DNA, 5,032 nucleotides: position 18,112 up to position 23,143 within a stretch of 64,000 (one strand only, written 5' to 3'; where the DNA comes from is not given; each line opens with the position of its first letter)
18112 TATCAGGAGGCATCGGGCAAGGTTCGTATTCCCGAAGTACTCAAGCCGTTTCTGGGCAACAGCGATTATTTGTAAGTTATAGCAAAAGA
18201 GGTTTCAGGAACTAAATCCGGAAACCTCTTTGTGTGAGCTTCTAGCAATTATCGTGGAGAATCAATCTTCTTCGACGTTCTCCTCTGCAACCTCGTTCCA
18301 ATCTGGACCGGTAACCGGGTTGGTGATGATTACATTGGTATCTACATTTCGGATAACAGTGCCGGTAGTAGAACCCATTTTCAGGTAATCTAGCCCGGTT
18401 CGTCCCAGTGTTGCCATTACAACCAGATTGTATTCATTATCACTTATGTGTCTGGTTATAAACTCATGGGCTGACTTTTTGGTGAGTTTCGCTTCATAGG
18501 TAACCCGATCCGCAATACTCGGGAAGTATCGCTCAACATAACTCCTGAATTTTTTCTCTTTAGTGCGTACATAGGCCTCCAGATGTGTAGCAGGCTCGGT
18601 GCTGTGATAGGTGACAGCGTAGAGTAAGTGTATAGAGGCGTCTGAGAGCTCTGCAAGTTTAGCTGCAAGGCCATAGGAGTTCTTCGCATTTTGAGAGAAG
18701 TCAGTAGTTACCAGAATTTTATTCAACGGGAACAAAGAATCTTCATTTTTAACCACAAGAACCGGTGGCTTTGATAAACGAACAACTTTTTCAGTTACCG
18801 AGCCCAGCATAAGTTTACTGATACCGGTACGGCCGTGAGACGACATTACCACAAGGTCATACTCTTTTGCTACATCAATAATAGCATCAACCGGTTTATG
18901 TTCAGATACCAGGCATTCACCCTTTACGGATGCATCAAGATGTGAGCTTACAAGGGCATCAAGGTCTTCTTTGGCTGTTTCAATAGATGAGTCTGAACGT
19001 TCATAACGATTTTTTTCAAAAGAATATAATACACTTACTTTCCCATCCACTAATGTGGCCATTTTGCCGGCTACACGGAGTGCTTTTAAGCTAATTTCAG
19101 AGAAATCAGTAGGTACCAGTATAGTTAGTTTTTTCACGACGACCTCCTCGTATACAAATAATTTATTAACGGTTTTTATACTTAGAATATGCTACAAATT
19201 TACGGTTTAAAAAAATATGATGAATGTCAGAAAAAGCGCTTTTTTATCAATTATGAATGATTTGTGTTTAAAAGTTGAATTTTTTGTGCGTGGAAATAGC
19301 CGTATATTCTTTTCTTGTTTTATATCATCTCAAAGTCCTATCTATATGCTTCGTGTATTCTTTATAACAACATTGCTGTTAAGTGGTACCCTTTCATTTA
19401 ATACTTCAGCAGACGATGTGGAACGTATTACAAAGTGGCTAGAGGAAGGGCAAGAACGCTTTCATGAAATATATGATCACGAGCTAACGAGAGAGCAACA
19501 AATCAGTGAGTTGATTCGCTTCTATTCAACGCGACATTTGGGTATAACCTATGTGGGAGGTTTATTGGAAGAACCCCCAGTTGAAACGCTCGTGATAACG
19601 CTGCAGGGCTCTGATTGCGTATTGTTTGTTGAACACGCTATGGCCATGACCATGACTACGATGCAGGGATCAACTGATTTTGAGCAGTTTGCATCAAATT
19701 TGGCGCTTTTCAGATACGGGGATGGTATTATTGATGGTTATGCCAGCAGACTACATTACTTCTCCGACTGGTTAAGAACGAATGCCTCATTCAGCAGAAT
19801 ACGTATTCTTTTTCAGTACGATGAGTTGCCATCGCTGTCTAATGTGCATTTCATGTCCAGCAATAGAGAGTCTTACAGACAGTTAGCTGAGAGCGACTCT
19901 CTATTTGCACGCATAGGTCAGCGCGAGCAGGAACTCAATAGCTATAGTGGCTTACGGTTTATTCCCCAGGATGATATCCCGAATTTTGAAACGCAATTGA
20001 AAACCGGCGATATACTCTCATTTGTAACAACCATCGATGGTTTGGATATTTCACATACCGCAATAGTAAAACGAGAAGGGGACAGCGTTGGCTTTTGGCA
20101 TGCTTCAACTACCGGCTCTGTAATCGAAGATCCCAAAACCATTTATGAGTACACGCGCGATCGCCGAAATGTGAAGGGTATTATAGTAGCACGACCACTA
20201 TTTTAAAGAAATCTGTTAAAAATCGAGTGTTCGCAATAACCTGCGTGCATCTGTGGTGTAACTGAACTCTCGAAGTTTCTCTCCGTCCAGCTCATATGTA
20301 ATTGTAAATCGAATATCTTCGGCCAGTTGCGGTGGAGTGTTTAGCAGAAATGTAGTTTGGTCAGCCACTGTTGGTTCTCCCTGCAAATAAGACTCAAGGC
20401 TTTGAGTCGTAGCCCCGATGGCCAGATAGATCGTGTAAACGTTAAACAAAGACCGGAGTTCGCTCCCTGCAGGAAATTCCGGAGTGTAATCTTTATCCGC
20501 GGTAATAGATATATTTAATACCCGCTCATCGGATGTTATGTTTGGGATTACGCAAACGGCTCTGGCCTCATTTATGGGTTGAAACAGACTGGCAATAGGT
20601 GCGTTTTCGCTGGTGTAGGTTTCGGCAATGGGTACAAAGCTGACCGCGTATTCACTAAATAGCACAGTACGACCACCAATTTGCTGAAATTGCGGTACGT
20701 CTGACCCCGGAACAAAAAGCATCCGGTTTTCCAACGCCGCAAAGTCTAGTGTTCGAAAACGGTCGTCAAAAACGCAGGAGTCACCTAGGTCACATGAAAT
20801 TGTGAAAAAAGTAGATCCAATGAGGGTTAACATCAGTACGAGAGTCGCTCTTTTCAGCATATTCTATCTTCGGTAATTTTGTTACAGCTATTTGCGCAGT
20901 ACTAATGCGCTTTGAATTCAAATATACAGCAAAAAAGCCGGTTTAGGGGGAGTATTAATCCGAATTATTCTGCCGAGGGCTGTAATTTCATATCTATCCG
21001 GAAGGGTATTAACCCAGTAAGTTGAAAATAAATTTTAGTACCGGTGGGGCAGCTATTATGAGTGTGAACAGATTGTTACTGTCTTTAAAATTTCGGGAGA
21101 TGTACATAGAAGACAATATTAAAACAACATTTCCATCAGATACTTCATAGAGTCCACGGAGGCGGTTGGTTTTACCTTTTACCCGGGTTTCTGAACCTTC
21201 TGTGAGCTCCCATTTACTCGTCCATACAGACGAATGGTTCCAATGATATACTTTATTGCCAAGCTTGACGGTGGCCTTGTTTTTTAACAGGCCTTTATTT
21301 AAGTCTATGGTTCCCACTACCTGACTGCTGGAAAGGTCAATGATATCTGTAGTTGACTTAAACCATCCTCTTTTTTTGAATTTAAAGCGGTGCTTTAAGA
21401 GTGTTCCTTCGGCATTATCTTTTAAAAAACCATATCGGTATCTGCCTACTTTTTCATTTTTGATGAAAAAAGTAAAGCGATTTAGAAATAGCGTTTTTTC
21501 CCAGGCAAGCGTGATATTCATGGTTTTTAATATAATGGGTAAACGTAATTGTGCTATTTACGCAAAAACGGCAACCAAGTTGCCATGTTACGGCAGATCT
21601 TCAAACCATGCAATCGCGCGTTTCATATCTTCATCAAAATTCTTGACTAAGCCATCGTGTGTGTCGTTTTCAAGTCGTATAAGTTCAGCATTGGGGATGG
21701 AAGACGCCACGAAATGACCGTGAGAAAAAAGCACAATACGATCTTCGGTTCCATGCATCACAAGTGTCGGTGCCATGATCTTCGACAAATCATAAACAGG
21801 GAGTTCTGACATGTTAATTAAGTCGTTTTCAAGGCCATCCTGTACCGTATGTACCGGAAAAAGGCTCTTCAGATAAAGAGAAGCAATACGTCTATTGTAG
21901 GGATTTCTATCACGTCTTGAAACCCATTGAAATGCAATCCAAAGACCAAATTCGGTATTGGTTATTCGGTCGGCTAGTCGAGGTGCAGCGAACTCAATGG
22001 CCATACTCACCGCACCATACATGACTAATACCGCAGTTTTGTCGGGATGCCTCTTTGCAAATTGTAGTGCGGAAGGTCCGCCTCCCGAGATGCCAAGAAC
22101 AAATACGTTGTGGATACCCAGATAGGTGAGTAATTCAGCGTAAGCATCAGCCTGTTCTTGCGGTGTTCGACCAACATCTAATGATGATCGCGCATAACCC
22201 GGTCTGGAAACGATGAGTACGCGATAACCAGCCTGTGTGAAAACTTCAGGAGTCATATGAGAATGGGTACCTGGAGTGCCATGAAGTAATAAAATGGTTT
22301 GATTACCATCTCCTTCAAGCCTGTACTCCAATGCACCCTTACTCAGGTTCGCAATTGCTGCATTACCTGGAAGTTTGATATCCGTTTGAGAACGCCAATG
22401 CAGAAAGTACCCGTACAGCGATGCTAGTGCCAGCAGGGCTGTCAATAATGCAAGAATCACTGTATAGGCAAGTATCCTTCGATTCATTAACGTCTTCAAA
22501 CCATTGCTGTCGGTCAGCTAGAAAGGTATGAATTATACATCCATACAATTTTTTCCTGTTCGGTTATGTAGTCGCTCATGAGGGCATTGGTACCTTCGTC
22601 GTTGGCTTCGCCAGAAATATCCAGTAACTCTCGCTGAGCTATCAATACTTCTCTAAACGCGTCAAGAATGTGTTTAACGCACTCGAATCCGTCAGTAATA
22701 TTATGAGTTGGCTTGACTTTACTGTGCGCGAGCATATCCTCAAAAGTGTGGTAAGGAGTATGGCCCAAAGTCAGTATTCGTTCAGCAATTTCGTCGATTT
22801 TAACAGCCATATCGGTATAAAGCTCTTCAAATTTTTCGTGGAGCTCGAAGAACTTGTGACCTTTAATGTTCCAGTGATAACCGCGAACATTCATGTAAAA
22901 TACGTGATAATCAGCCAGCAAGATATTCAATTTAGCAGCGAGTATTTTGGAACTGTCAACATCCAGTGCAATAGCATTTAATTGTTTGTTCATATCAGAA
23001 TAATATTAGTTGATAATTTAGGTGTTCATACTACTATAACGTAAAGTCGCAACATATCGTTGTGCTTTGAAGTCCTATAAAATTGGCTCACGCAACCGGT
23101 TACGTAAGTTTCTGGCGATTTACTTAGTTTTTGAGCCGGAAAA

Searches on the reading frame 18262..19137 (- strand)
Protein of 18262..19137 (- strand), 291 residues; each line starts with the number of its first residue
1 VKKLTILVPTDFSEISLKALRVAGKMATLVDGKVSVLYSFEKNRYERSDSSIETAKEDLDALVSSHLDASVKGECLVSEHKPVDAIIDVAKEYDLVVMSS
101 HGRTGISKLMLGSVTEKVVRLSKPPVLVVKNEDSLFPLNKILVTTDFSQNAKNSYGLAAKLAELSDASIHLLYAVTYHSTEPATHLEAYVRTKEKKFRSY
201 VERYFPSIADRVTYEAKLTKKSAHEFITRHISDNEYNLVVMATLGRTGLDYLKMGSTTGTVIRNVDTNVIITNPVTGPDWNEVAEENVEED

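Call 50: search_protein_families(library=pfam, proteins=[window:18262-19137:-], max_evalue=0.001)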
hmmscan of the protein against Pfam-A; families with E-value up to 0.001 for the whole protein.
window:18262-19137:- (291 aa): 1 family
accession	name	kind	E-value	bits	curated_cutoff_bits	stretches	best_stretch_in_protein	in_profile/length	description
PF00582.32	Usp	-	1.6e-44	152.4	24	2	5-130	4-141/141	Universal stress protein family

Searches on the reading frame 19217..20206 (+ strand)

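Call 50: search_protein_families(library=pfam, proteins=[window:19217-20206:+], max_evalue=0.001)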
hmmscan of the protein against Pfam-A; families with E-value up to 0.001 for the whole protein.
window:19217-20206:+ (329 aa): 1 family
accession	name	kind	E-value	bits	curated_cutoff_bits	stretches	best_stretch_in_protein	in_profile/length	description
PF07313.18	AmiA-like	-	6.2e-36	124.2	27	1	104-315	3-198/202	N-acetylmuramoyl-L-alanine amidase-like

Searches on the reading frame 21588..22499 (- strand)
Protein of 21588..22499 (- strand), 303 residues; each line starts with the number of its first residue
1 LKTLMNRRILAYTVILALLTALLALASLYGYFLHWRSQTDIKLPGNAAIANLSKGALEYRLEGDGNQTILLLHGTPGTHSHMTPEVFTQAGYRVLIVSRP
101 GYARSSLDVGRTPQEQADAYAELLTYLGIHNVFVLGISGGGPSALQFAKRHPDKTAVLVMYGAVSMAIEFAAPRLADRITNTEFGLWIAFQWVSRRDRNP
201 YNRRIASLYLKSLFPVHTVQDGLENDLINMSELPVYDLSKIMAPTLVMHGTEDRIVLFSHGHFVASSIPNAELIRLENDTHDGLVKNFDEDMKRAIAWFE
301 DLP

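Call 50: search_protein_families(library=pfam, proteins=[window:21588-22499:-], max_evalue=0.001)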
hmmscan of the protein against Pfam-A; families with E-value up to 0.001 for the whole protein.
window:21588-22499:- (303 aa): 5 families
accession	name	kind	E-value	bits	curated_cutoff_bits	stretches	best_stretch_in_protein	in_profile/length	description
PF00561.26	Abhydrolase_1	-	1.5e-13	51.4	25.8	1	68-284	2-241/245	alpha/beta hydrolase fold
PF12697.13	Abhydrolase_6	-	1.3e-12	49.3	26.3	1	69-282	1-205/217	Alpha/beta hydrolase family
PF12146.15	Hydrolase_4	-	4.7e-09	36.3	27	1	68-274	6-225/239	Serine aminopeptidase, S33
PF06342.18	DUF1057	-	0.00011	21.8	21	1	65-159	34-133/297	Alpha/beta hydrolase of unknown function (DUF1057)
PF00326.27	Peptidase_S9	-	0.00071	19.6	22.6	0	119-262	54-164/213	Prolyl oligopeptidase family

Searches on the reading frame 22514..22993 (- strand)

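Call 50: search_protein_families(library=pfam, proteins=[window:22514-22993:-], max_evalue=0.001)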
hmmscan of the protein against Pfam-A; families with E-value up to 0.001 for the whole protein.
window:22514-22993:- (159 aa): 2 families
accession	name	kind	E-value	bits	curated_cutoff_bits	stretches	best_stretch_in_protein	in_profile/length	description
PF00210.30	Ferritin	-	2.7e-26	92.6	24.5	1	20-158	2-137/142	Ferritin-like domain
PF06304.16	DUF1048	-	3.1e-05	24.7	29.6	0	68-143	12-87/102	Protein of unknown function (DUF1048)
